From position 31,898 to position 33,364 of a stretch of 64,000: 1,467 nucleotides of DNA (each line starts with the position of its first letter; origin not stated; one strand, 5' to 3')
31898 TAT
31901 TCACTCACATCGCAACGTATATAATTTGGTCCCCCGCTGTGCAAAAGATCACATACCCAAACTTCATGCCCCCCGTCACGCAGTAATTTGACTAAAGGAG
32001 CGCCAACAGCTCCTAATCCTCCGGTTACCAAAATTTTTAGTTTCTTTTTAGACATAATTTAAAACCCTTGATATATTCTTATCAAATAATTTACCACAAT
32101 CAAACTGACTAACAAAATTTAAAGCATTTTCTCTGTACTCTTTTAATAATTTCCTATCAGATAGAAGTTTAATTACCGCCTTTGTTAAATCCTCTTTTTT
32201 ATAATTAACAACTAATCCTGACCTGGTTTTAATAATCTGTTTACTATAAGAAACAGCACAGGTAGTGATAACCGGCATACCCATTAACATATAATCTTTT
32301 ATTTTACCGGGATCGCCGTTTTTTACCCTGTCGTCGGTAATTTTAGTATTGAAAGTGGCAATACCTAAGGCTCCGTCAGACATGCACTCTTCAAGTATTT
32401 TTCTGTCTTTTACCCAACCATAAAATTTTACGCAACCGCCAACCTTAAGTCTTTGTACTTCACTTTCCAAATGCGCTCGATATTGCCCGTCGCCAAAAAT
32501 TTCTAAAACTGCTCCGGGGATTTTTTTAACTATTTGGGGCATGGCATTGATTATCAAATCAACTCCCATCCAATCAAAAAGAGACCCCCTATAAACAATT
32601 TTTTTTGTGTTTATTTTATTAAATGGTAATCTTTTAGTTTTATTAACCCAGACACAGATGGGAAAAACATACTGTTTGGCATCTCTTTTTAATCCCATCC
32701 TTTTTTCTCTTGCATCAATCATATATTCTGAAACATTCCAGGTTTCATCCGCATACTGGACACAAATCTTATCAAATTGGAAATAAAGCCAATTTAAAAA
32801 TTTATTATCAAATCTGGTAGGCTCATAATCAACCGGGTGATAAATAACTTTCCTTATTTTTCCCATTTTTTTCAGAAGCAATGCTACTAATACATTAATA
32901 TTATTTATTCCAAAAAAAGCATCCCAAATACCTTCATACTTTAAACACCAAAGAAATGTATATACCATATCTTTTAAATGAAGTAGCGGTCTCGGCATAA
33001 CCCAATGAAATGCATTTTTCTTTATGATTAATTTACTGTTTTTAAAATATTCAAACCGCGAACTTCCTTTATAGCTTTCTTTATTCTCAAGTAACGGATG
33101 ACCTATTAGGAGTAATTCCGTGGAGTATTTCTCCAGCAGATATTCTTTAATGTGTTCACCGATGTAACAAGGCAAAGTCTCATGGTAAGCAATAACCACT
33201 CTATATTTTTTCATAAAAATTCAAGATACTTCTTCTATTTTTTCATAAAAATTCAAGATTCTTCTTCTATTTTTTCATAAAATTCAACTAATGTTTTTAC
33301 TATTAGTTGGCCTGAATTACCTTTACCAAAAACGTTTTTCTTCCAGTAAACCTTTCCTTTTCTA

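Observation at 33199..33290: A 27-40-nt start-region cassette is tandemly repeated across one gene junction and reused in front of an unrelated gene about 10 kb away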

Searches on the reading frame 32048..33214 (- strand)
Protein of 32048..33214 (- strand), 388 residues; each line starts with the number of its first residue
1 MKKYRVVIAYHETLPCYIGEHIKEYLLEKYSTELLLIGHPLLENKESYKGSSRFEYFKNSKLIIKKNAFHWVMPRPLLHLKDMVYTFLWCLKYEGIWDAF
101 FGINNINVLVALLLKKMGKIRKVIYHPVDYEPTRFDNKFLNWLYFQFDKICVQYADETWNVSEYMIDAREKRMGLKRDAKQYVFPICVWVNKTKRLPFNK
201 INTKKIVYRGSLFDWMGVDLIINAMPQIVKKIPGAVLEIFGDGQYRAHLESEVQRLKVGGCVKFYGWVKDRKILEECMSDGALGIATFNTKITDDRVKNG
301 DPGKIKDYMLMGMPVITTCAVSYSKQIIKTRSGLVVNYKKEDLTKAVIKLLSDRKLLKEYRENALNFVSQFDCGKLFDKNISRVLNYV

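Call 9: search_protein_families(library=pfam, proteins=[window:32048-33214:-])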
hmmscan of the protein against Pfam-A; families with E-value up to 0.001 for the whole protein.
window:32048-33214:- (388 aa): 2 families
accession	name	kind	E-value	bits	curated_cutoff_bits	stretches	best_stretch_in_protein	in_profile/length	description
PF13692.12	Glyco_trans_1_4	-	1.5e-17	64.6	27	1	204-353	2-142/142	Glycosyl transferases group 1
PF00534.26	Glycos_transf_1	-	1.4e-16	60.9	26.4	1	202-364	14-169/172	Glycosyl transferases group 1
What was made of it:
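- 32048..33214 (-): GT4-type glycosyltransferase gene (388 aa), downstream partner of the junction. PF00534/PF13692 (call 9).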

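Call 27: find_homologous_proteins(query=window:32048-33214:-)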
Query window:32048-33214:- (388 aa): 251 proteins with E <= 0.001 among 2592 candidates; the best 120 are listed.
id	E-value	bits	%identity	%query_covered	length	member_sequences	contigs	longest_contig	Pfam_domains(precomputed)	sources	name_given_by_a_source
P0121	1.4e-264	895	100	100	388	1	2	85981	PF00534.27,PF13692.13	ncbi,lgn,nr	ncbi:glycosyltransferase [Candidatus Daviesbacteria bacterium]|nr:glycosyltransferase [Candidatus Da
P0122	1.3e-224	764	85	100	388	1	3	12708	PF00534.27,PF13692.13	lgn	-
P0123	1.2e-209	714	81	99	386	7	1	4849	PF00534.27,PF26337.1,PF13692.13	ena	-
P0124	2.8e-208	710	79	99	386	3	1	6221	PF00534.27,PF13692.13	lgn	-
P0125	3.8e-206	703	79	99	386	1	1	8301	PF00534.27,PF13692.13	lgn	-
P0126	1.9e-204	697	78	99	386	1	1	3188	PF00534.27,PF13692.13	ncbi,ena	-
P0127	3.6e-204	696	77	99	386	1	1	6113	PF00534.27,PF26337.1,PF13692.13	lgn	-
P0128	1.1e-191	655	73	99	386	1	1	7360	PF00534.27,PF26337.1,PF13692.13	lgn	-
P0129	5.6e-188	643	71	99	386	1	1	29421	PF00534.27,PF26337.1,PF13692.13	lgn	-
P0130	2.0e-187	641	70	99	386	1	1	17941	PF00534.27,PF26337.1,PF13692.13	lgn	-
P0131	5.7e-178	610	69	99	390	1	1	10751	PF00534.27,PF13692.13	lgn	-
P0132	1.2e-176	606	67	99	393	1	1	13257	PF00534.27,PF26337.1,PF13692.13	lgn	-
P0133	1.1e-174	599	66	99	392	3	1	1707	PF00534.27,PF26337.1,PF13692.13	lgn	-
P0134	3.4e-171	588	65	99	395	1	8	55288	PF00534.27,PF26337.1,PF13692.13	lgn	-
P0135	3.2e-170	585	65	99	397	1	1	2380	PF00534.27,PF26337.1,PF13692.13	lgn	-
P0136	1.3e-168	579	64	99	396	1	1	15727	PF00534.27,PF13692.13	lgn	-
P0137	1.4e-168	579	63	99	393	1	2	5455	PF00534.27,PF26337.1,PF13692.13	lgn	-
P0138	2.8e-165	568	63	99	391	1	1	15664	PF00534.27,PF26337.1,PF13692.13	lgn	-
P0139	1.2e-162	560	61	99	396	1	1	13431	PF00534.27,PF13692.13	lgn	-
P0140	1.5e-158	546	62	99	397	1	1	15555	PF00534.27,PF26337.1,PF13692.13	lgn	-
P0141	1.7e-142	493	57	99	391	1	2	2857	PF00534.27,PF13692.13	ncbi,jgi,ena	-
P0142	2.6e-134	466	67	78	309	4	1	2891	PF00534.27,PF26337.1,PF13692.13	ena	-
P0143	1.2e-131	458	53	99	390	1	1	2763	PF00534.27,PF13692.13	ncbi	-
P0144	1.4e-130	454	55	99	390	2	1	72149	PF00534.27,PF13692.13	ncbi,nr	ncbi:MAG: glycosyltransferase [Candidatus Daviesbacteria bacterium]|nr:glycosyltransferase [Candidat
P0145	1.8e-130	454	52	99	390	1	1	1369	PF00534.27,PF13692.13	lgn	-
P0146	2.5e-130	453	52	99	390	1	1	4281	PF00534.27,PF26337.1,PF13692.13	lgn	-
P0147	4.5e-130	452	52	99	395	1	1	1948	PF00534.27,PF26337.1,PF13692.13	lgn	-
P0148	1.3e-129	451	52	99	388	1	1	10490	PF00534.27,PF13692.13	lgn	-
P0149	2.2e-129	450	53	99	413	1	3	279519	PF00534.27,PF13692.13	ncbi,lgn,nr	ncbi:glycosyltransferase [Candidatus Daviesbacteria bacterium]|nr:glycosyltransferase [Candidatus Da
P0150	2.7e-129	450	54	99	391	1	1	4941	PF00534.27,PF26337.1,PF13692.13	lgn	-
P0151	1.2e-127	444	51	99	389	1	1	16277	PF00534.27,PF13692.13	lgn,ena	-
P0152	2.9e-127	443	51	99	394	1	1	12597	PF00534.27,PF26337.1,PF13692.13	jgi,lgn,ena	-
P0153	3.5e-127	443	51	99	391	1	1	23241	PF00534.27,PF13692.13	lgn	-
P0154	5.2e-127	442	52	99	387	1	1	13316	PF00534.27,PF26337.1,PF13692.13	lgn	-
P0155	7.4e-127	442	50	99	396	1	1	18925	PF00534.27,PF26337.1,PF13692.13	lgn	-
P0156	1.1e-126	441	50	99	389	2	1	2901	PF00534.27,PF13692.13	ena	-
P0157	2.1e-126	440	50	99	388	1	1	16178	PF00534.27,PF13692.13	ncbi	-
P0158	2.4e-126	440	51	99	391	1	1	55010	PF00534.27,PF13692.13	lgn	-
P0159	9.9e-126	438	52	99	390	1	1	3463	PF00534.27,PF13692.13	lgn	-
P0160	1.9e-125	437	51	99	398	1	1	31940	PF00534.27,PF13692.13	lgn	-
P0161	2.0e-125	437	52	99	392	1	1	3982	PF00534.27,PF13692.13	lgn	-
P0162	3.0e-125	437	52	99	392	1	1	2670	PF00534.27,PF13692.13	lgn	-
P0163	9.5e-125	435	50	99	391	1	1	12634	PF00534.27,PF13692.13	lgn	-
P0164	1.5e-124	434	51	98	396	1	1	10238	PF00534.27,PF13692.13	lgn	-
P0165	2.8e-124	433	52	99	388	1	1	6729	PF00534.27,PF13692.13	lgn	-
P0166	4.4e-124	433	50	99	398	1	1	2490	PF00534.27,PF13692.13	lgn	-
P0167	6.8e-124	432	52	99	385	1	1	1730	PF00534.27,PF13692.13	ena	-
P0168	9.3e-124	432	52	99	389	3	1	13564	PF00534.27,PF26337.1,PF13692.13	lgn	-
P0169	1.4e-123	431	51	99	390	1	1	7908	PF00534.27,PF13692.13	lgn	-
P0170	1.7e-123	431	50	99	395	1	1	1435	PF00534.27,PF13692.13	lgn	-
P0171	1.7e-123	431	50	99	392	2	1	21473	PF00534.27,PF13692.13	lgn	-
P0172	2.3e-123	430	49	99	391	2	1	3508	PF00534.27,PF13692.13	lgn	-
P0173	2.9e-123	430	50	99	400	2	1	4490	PF00534.27,PF13692.13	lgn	-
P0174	3.7e-123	430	50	99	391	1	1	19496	PF00534.27,PF13692.13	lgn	-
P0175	1.3e-122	428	50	99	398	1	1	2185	PF00534.27,PF13692.13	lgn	-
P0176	3.3e-122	427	52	99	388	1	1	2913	PF00534.27,PF26337.1,PF13692.13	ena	-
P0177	4.1e-122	426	51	99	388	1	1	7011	PF00534.27,PF13692.13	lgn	-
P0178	8.2e-122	425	50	99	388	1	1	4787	PF00534.27,PF13692.13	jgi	jgi:glycosyltransferase involved in cell wall biosynthesis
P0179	1.0e-121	425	52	98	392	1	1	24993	PF00534.27,PF13692.13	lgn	-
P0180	1.2e-121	425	49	99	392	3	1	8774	PF00534.27,PF13692.13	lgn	-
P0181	5.9e-121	422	49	98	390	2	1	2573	PF00534.27,PF13692.13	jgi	-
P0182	3.8e-120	420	49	99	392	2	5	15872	PF00534.27,PF13692.13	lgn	-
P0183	4.3e-120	420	50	99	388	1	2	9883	PF00534.27,PF13692.13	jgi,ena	-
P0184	4.3e-120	420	51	99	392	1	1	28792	PF00534.27,PF13692.13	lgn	-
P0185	4.5e-120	420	49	99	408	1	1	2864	PF00534.27,PF26337.1,PF13692.13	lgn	-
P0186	7.7e-120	419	50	99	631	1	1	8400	PF13847.13,PF13489.13,PF06325.20,PF02353.27,PF00534.27,PF13649.13,PF05219.18,PF01209.25,PF08241.19,PF08242.19,PF13692.13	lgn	-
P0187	1.4e-119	418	50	99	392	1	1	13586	PF00534.27,PF13692.13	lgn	-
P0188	2.0e-119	417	50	99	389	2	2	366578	PF00534.27,PF13692.13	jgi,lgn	-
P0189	6.5e-119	416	50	99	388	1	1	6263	PF00534.27,PF13692.13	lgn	-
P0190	1.4e-118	415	48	99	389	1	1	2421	PF00534.27,PF13692.13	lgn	-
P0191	2.7e-118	414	50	97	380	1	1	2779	PF00534.27,PF26337.1,PF13692.13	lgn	-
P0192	3.5e-118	413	51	99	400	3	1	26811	PF00534.27,PF13524.13,PF13692.13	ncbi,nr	ncbi:MAG: glycosyltransferase [Candidatus Daviesbacteria bacterium]|nr:glycosyltransferase [Candidat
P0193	6.4e-118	412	50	99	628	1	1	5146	PF13847.13,PF13489.13,PF06325.20,PF00534.27,PF13649.13,PF02527.22,PF01209.25,PF08241.19,PF08242.19,PF13692.13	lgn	-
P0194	7.1e-118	412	50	99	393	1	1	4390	PF00534.27,PF13692.13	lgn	-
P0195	7.9e-118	412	51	99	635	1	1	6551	PF13847.13,PF13489.13,PF00534.27,PF13649.13,PF01209.25,PF08241.19,PF08242.19,PF13692.13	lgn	-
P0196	1.3e-117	412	48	99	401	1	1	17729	PF00534.27,PF13692.13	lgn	-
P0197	2.2e-117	411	49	99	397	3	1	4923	PF00534.27,PF26337.1,PF13692.13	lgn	-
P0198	3.1e-117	410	48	99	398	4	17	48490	PF00534.27,PF13692.13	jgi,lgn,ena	-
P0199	4.0e-117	410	49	98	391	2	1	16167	PF00534.27,PF13692.13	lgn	-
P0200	8.2e-117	409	53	89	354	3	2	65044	PF00534.27,PF26337.1,PF13692.13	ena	-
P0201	9.7e-117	409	49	99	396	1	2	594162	PF00534.27,PF26337.1,PF13692.13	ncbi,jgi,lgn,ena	-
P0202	6.4e-116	406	47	99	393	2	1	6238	PF00534.27,PF13692.13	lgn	-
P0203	1.0e-115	405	48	99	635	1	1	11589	PF13847.13,PF13489.13,PF00534.27,PF13649.13,PF01209.25,PF08241.19,PF08242.19,PF13692.13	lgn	-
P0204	1.1e-115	405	49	99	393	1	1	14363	PF00534.27,PF26337.1,PF13692.13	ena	-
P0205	1.9e-115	404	49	99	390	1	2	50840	PF00534.27,PF13692.13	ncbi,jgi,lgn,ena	-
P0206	2.9e-115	404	53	89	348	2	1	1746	PF00534.27,PF13692.13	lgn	-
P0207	2.6e-113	397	48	99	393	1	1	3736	PF00534.27,PF13692.13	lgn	-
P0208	9.2e-113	395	48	99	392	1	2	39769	PF00534.27,PF13692.13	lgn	-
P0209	2.0e-112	394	46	98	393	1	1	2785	PF00534.27,PF26337.1,PF13692.13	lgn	-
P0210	1.8e-111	391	48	99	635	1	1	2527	PF13847.13,PF13489.13,PF00534.27,PF13649.13,PF05219.18,PF01209.25,PF08241.19,PF08242.19,PF13692.13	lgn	-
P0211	4.4e-111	390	48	99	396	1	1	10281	PF00534.27,PF26337.1,PF13692.13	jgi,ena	-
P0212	4.9e-111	390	47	99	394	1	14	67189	PF00534.27,PF26337.1,PF13692.13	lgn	-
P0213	1.6e-110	388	49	99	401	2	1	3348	PF00534.27,PF26337.1,PF13692.13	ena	-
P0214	2.9e-110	387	46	99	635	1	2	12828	PF13847.13,PF13489.13,PF00534.27,PF13649.13,PF01209.25,PF08241.19,PF08242.19,PF13692.13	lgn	-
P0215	3.0e-109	384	48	99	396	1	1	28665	PF00534.27,PF26337.1,PF13692.13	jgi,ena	-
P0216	6.9e-109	383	47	99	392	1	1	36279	PF00534.27,PF26337.1,PF13692.13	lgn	-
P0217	1.4e-107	378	47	99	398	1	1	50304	PF00534.27,PF26337.1,PF13692.13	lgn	-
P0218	1.6e-107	378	45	98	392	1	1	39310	PF00534.27,PF26337.1,PF13692.13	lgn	-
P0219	3.0e-107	377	45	99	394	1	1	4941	PF00534.27,PF13692.13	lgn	-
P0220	4.0e-107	377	45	99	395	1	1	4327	PF00534.27,PF13692.13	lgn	-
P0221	4.5e-107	377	46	99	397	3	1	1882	PF00534.27,PF26337.1,PF13692.13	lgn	-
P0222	4.7e-107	377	46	100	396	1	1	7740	PF00534.27,PF26337.1,PF13692.13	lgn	-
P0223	7.0e-107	376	45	98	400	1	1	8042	PF00534.27,PF26337.1,PF13692.13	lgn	-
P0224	8.3e-107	376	45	99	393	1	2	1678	PF00534.27,PF26337.1,PF13692.13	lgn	-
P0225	1.1e-106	376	45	98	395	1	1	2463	PF00534.27,PF13692.13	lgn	-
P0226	1.2e-106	375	45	99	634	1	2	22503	PF13847.13,PF13489.13,PF00534.27,PF13649.13,PF02527.22,PF05219.18,PF01209.25,PF08241.19,PF08242.19,PF13692.13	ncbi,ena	-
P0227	2.2e-106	375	45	99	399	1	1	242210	PF00534.27,PF26337.1,PF13692.13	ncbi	-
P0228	2.2e-106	374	46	98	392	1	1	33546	PF00534.27,PF26337.1,PF13692.13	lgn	-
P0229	6.1e-106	373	46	98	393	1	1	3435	PF00534.27,PF26337.1,PF13692.13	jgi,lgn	jgi:glycosyltransferase involved in cell wall biosynthesis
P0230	1.6e-105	372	48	89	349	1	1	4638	PF00534.27,PF13692.13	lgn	-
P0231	1.6e-105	372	45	98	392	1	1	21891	PF00534.27,PF26337.1,PF13692.13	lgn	-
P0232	1.6e-105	372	45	98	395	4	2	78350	PF00534.27,PF13692.13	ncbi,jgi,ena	-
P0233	3.8e-105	370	45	98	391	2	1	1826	PF00534.27,PF26337.1,PF13692.13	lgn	-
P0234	4.8e-105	370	44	99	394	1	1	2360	PF00534.27,PF26337.1,PF13692.13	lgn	-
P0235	1.5e-104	368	43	98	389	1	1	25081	PF00534.27,PF13692.13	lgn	-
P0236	2.1e-104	368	46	99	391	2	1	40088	PF00534.27,PF13692.13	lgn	-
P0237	4.3e-104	367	43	98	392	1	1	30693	PF00534.27,PF13692.13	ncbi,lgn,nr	ncbi:MAG: glycosyltransferase [Candidatus Parcubacteria bacterium]|nr:glycosyltransferase [Candidatu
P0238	7.4e-104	366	45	98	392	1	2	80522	PF00534.27,PF26337.1,PF13692.13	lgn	-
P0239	1.3e-103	365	44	99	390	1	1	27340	PF00534.27,PF13692.13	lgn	-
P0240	2.2e-103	365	43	98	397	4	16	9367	PF00534.27,PF26337.1,PF13692.13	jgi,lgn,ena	-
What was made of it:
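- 32048..33214 (-): Homologues in call 27.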

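Call 30: find_encoding_contigs(protein=P0122, flank=10000, max_places=4)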
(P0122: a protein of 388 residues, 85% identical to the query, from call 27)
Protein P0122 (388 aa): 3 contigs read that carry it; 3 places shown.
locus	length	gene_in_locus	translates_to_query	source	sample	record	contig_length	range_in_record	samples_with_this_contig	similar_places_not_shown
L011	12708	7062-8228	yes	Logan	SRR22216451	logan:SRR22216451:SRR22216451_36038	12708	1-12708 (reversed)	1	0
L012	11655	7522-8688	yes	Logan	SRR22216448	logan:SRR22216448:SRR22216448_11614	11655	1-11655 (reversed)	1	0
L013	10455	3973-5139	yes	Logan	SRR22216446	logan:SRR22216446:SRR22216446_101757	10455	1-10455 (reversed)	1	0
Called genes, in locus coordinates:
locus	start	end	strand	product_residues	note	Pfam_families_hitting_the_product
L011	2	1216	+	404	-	?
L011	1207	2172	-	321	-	PF01073:3Beta_HSD, PF01370:Epimerase, PF02719:Polysacc_synt_2, PF04321:RmlD_sub_bind, PF07993:NAD_binding_4, PF13460:NAD_binding_10 (weak), PF16363:GDP_Man_Dehyd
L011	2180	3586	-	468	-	PF07992:Pyr_redox_2 (faint), PF05199:GMC_oxred_C (weak)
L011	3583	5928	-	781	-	-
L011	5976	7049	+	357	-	PF02350:Epimerase_2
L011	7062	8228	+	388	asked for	PF00534:Glycos_transf_1, PF13692:Glyco_trans_1_4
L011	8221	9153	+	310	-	PF01073:3Beta_HSD, PF01370:Epimerase, PF04321:RmlD_sub_bind, PF16363:GDP_Man_Dehyd, PF07993:NAD_binding_4 (weak)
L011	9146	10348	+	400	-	PF01210:NAD_Gly3P_dh_N (faint), PF03446:NAD_binding_2 (weak), PF03721:UDPG_MGDP_dh_N, PF00984:UDPG_MGDP_dh, PF03720:UDPG_MGDP_dh_C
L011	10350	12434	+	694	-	PF11847:GT-C_AftD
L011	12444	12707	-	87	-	?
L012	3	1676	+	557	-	?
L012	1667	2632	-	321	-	PF01073:3Beta_HSD, PF01370:Epimerase, PF02719:Polysacc_synt_2, PF04321:RmlD_sub_bind, PF07993:NAD_binding_4, PF13460:NAD_binding_10 (weak), PF16363:GDP_Man_Dehyd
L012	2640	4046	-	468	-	PF07992:Pyr_redox_2 (faint), PF05199:GMC_oxred_C (weak)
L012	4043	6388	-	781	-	-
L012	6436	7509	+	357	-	PF02350:Epimerase_2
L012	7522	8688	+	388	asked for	PF00534:Glycos_transf_1, PF13692:Glyco_trans_1_4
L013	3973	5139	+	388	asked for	PF00534:Glycos_transf_1, PF13692:Glyco_trans_1_4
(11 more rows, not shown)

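Call 33: find_encoding_contigs(protein=P0121, flank=10000, max_places=4)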
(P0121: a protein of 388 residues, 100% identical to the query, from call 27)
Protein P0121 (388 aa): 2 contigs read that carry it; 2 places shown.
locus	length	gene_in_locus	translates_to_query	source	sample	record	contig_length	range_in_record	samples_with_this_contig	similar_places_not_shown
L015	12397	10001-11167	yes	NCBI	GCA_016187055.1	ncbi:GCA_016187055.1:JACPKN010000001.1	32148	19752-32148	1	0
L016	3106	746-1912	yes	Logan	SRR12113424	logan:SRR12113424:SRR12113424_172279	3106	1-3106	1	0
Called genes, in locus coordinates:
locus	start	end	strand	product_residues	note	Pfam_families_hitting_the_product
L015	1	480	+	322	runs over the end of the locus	PF04321:RmlD_sub_bind (weak), PF01370:Epimerase, PF16363:GDP_Man_Dehyd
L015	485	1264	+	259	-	PF01370:Epimerase, PF04321:RmlD_sub_bind, PF16363:GDP_Man_Dehyd (faint), PF07993:NAD_binding_4 (weak)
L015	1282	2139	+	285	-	PF13641:Glyco_tranf_2_3, PF00535:Glycos_transf_2, PF10111:Glyco_tranf_2_2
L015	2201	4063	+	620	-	PF13522:GATase_6, PF13537:GATase_7, PF00733:Asn_synthase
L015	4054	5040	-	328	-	PF01073:3Beta_HSD, PF01370:Epimerase, PF02719:Polysacc_synt_2, PF04321:RmlD_sub_bind, PF07993:NAD_binding_4, PF08659:KR (weak), PF16363:GDP_Man_Dehyd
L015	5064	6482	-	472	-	PF00890:FAD_binding_2 (faint), PF01946:Thi4 (faint), PF07992:Pyr_redox_2 (weak), PF05199:GMC_oxred_C (faint)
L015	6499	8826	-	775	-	-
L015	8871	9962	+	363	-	PF02350:Epimerase_2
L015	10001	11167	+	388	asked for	PF00534:Glycos_transf_1, PF13692:Glyco_trans_1_4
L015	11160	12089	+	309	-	PF01073:3Beta_HSD, PF01370:Epimerase, PF02719:Polysacc_synt_2 (faint), PF04321:RmlD_sub_bind, PF16363:GDP_Man_Dehyd, PF07993:NAD_binding_4 (weak)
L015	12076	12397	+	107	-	PF01262:AlaDh_PNT_C (weak), PF03721:UDPG_MGDP_dh_N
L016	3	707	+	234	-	?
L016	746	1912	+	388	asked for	PF00534:Glycos_transf_1, PF13692:Glyco_trans_1_4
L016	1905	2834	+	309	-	PF01073:3Beta_HSD, PF01370:Epimerase, PF02719:Polysacc_synt_2 (faint), PF04321:RmlD_sub_bind, PF16363:GDP_Man_Dehyd, PF07993:NAD_binding_4 (weak)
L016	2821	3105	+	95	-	?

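Call 34: find_encoding_contigs(protein=P0129, flank=10000, max_places=2)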
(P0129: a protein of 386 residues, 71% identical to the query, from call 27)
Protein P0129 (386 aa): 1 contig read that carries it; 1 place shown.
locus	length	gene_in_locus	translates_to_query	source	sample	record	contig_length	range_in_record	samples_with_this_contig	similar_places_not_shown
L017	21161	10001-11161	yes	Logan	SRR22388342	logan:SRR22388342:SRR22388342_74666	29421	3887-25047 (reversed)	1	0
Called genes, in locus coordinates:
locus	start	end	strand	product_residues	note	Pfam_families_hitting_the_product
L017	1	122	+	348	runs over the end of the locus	PF00852:Glyco_transf_10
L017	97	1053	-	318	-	PF01073:3Beta_HSD, PF01370:Epimerase, PF02719:Polysacc_synt_2, PF04321:RmlD_sub_bind, PF07993:NAD_binding_4, PF16363:GDP_Man_Dehyd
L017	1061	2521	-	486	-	PF01946:Thi4 (faint), PF07992:Pyr_redox_2 (weak), PF05199:GMC_oxred_C (faint)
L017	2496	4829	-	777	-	-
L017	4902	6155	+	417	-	PF00005:ABC_tran (faint), PF00485:PRK (faint), PF02223:Thymidylate_kin (weak), PF03193:RsgA_GTPase (faint), PF13238:AAA_18 (faint), PF13401:AAA_22 (faint), PF13521:AAA_28 (faint)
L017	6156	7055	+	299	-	-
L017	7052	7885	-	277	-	PF00535:Glycos_transf_2, PF10111:Glyco_tranf_2_2, PF13641:Glyco_tranf_2_3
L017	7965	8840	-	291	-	PF05050:Methyltransf_21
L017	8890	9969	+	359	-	PF02350:Epimerase_2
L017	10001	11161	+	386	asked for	PF00534:Glycos_transf_1, PF13692:Glyco_trans_1_4, PF26337:Gtf3_C (weak)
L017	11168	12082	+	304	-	PF01073:3Beta_HSD, PF01370:Epimerase, PF04321:RmlD_sub_bind, PF16363:GDP_Man_Dehyd, PF07993:NAD_binding_4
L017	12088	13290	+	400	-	PF03721:UDPG_MGDP_dh_N, PF00984:UDPG_MGDP_dh, PF03720:UDPG_MGDP_dh_C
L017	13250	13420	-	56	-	-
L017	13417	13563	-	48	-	-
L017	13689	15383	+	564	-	-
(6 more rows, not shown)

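Call 35: find_encoding_contigs(protein=P0130, flank=10000, max_places=2)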
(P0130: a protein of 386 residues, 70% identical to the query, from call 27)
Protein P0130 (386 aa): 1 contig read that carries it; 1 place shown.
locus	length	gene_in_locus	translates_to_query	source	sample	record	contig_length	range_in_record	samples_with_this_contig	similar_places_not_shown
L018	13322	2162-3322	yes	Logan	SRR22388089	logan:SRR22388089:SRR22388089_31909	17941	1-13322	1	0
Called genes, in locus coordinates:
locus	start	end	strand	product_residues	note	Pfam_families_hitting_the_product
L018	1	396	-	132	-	?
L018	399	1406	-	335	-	PF00288:GHMP_kinases_N, PF08544:GHMP_kinases_C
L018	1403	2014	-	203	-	PF13580:SIS_2, PF01380:SIS (weak)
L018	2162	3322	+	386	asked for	PF00534:Glycos_transf_1, PF13692:Glyco_trans_1_4, PF26337:Gtf3_C (weak)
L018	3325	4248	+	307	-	PF01073:3Beta_HSD, PF01370:Epimerase, PF02719:Polysacc_synt_2 (faint), PF04321:RmlD_sub_bind, PF16363:GDP_Man_Dehyd, PF07993:NAD_binding_4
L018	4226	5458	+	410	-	PF03446:NAD_binding_2 (faint), PF03721:UDPG_MGDP_dh_N, PF00984:UDPG_MGDP_dh, PF03720:UDPG_MGDP_dh_C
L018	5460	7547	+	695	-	PF11847:GT-C_AftD (weak)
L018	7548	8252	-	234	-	PF05219:DREV (weak), PF13489:Methyltransf_23, PF02353:CMAS (weak), PF05401:NodS, PF13847:Methyltransf_31, PF08241:Methyltransf_11, PF08242:Methyltransf_12, PF13649:Methyltransf_25, +1 more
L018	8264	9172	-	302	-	PF13489:Methyltransf_23, PF13847:Methyltransf_31 (weak), PF08241:Methyltransf_11 (weak), PF08242:Methyltransf_12 (faint)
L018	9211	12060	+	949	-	PF11847:GT-C_AftD (faint)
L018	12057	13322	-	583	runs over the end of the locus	-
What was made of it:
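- The cluster's content differs among relatives (calls 30, 34, 35).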

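Call 37: find_encoding_contigs(protein=P0128, flank=4000, max_places=3)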
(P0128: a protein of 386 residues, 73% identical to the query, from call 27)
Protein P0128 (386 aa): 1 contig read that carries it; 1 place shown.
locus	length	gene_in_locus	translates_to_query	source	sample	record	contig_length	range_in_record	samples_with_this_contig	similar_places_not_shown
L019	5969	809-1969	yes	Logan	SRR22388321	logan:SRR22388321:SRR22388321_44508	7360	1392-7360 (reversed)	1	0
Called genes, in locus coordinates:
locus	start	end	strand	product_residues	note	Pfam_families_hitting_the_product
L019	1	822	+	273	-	?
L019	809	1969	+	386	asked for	PF00534:Glycos_transf_1, PF13692:Glyco_trans_1_4, PF26337:Gtf3_C (weak)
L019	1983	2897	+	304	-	PF01370:Epimerase, PF04321:RmlD_sub_bind, PF16363:GDP_Man_Dehyd, PF07993:NAD_binding_4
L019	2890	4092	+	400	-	PF03721:UDPG_MGDP_dh_N, PF00984:UDPG_MGDP_dh, PF03720:UDPG_MGDP_dh_C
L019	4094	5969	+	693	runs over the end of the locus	PF11847:GT-C_AftD (weak)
